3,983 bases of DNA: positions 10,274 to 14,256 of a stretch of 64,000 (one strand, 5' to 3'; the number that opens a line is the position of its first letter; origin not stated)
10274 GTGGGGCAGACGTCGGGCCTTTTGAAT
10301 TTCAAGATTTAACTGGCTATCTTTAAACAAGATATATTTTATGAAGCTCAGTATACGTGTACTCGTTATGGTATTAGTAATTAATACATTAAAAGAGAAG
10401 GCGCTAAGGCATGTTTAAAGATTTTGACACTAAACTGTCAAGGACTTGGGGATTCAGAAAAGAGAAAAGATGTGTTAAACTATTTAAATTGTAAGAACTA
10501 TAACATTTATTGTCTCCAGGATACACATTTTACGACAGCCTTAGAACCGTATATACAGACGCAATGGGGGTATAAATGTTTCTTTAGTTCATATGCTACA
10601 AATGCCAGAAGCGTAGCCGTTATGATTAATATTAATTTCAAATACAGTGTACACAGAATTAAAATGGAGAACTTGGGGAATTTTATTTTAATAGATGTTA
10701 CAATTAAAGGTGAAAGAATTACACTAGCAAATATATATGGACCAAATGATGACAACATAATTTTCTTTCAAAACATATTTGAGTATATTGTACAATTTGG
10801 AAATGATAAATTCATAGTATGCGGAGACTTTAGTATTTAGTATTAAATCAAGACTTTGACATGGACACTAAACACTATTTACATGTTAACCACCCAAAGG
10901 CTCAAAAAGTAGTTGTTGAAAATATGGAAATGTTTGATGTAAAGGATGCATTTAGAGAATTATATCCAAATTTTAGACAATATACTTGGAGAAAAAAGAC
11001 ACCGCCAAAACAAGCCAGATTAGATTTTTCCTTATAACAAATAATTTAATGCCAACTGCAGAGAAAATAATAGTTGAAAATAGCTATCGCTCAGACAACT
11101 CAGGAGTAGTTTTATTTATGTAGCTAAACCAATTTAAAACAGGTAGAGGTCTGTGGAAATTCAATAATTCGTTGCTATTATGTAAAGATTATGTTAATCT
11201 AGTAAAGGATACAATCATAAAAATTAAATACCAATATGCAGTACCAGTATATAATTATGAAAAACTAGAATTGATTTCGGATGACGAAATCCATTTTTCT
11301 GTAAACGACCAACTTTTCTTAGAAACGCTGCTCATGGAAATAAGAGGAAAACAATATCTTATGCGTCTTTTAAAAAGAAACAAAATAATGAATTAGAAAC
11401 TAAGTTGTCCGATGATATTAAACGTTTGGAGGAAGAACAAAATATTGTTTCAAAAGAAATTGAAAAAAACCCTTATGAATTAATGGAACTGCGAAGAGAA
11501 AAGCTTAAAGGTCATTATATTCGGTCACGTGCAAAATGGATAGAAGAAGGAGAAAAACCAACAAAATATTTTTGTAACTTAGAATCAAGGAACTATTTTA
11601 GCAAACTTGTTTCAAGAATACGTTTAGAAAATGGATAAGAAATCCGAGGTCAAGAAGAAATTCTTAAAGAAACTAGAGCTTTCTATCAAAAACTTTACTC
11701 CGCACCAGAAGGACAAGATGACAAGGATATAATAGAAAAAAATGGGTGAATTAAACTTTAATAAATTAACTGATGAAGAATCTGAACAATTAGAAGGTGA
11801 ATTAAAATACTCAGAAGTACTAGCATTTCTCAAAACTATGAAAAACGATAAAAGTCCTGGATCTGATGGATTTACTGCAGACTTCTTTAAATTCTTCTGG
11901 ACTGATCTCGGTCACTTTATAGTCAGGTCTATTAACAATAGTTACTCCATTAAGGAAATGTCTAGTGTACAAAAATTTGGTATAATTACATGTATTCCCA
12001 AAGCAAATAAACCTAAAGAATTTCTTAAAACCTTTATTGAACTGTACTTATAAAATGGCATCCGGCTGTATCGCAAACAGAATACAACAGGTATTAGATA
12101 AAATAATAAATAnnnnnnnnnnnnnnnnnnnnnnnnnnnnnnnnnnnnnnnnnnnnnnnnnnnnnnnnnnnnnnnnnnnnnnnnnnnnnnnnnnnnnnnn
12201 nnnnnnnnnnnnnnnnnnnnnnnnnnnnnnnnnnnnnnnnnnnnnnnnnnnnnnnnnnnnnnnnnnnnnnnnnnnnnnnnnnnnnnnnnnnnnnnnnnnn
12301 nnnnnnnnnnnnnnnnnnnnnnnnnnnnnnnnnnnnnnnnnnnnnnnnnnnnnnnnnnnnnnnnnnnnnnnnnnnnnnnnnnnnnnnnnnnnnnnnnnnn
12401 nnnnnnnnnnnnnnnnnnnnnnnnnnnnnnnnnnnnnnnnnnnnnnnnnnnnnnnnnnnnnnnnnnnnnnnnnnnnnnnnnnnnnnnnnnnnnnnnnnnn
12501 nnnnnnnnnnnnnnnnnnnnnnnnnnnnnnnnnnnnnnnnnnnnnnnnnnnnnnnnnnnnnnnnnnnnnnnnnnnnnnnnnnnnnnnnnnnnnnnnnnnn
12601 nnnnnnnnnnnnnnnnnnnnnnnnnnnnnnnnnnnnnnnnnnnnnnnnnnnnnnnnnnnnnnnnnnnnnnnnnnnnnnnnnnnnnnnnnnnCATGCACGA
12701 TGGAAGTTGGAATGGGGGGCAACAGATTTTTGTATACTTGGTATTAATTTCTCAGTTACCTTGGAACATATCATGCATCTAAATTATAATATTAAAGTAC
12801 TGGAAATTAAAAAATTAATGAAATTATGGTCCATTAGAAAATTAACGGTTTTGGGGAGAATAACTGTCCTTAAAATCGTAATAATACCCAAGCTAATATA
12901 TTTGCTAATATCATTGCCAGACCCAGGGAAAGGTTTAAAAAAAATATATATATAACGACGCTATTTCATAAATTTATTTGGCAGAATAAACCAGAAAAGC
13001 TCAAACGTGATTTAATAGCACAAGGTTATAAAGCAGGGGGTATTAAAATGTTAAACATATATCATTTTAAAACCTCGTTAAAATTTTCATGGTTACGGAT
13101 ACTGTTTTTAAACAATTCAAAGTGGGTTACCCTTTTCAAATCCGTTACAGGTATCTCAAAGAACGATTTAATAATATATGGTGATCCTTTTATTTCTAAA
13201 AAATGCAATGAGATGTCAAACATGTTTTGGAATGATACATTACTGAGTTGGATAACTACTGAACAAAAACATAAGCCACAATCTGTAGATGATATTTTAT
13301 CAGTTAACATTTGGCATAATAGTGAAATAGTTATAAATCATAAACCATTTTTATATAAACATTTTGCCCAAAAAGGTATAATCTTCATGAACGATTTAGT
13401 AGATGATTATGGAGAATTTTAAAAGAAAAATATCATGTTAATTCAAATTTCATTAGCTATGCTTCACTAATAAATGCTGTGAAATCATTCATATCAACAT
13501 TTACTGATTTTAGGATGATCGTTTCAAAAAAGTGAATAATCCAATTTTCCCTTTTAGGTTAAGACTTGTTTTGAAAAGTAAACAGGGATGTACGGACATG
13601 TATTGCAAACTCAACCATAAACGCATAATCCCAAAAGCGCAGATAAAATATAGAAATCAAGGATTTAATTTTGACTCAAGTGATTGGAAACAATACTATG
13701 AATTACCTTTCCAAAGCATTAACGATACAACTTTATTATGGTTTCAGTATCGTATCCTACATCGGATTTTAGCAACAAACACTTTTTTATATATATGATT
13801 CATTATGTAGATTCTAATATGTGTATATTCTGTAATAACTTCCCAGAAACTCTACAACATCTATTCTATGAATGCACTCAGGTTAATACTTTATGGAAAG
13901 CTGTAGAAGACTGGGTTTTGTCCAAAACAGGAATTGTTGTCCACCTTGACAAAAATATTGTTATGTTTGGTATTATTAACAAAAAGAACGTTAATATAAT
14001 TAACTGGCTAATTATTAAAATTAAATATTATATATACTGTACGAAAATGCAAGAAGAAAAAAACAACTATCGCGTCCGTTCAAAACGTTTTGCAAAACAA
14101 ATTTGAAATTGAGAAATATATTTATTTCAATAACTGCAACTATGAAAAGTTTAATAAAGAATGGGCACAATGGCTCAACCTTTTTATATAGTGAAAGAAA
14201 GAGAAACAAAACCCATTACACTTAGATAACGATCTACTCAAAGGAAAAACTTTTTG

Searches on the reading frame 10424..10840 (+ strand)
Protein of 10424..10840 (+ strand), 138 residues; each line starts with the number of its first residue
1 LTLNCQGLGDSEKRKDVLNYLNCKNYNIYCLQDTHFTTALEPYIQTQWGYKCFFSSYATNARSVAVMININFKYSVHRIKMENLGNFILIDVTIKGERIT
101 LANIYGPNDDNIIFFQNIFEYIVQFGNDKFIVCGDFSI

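Call 46: search_protein_families(library=pfam, proteins=[window:10424-10840:+], max_evalue=0.01)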
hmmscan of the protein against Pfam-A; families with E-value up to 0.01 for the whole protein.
window:10424-10840:+ (138 aa): 1 family
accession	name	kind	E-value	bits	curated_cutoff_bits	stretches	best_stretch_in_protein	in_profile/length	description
PF03372.29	Exo_endo_phos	-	0.0024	18.1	24.5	1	1-136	1-154/225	Endonuclease/Exonuclease/phosphatase family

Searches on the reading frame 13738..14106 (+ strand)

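Call 46: search_protein_families(library=pfam, proteins=[window:13738-14106:+], max_evalue=0.01)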
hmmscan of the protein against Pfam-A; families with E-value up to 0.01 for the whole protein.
window:13738-14106:+ (122 aa): 2 families
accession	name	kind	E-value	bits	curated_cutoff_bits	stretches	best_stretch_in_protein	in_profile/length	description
PF19502.5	DUF6036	-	7.2e-05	23.1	23.6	1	20-112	60-153/164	Nucleotidyltransferase of unknown function (DUF6036)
PF13966.11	zf-RVT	-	9.1e-05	23.5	27.5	1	25-53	57-85/85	zinc-binding in reverse transcriptase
